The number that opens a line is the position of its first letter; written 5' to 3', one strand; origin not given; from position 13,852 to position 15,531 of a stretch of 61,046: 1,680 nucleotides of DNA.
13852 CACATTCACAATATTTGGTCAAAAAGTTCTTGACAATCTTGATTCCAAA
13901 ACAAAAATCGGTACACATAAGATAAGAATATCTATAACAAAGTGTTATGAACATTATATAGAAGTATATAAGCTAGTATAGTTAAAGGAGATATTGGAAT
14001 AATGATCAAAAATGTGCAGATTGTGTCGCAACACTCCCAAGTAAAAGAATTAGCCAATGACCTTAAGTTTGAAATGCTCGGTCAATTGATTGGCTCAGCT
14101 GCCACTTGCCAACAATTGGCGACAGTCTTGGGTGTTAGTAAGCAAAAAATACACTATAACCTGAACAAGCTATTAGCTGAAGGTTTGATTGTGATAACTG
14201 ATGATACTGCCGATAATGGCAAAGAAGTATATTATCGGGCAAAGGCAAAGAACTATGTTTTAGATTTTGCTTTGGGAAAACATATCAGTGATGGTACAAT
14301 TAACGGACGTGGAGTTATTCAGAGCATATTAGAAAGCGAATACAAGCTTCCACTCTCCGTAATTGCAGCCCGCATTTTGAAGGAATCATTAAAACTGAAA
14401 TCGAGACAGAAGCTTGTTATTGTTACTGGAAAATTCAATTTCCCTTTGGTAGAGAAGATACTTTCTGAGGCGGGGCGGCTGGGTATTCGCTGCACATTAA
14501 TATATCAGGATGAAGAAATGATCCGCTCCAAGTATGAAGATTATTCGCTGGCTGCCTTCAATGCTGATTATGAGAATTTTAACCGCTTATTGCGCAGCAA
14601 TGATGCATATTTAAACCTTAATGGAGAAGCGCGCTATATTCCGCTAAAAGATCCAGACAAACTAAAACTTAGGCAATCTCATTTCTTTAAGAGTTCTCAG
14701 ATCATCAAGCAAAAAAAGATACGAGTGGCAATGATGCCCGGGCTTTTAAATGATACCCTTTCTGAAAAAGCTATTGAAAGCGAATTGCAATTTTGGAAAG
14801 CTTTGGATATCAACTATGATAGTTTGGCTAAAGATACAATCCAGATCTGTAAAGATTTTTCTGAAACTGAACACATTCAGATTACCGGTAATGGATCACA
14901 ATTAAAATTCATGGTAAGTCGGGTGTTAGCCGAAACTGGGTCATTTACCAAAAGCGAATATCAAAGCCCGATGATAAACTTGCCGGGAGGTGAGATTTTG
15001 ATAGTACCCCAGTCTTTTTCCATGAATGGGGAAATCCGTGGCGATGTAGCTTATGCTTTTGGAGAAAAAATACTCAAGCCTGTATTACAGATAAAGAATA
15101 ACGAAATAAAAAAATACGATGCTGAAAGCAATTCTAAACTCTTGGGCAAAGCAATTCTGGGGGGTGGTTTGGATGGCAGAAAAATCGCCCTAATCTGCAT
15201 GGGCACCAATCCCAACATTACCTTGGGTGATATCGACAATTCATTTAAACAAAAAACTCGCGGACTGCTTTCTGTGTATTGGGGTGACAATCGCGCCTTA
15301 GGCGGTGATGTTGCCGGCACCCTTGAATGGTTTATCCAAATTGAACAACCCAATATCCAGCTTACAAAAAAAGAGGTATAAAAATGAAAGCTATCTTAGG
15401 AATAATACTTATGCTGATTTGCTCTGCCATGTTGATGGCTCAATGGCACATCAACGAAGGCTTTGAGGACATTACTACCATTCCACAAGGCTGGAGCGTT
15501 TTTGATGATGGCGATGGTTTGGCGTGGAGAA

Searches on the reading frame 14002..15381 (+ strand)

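Call 17: search_protein_families(library=pfam, proteins=[window:14002-15381:+])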
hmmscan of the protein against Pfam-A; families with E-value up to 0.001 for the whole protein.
window:14002-15381:+ (459 aa): 4 families
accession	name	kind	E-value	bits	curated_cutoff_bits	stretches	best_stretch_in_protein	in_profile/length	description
PF02073.20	Peptidase_M29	-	1.3e-09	37.9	27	1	122-227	9-118/406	Thermophilic metalloprotease (M29)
PF12840.13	HTH_20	-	9.7e-08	32.3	27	1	17-64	1-49/51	Helix-turn-helix domain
PF12802.13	MarR_2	-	1.6e-05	25.4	27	1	23-71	8-58/61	MarR family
PF13412.12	HTH_24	-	0.00027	20.9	21.9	1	34-63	18-47/48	Winged helix-turn-helix DNA-binding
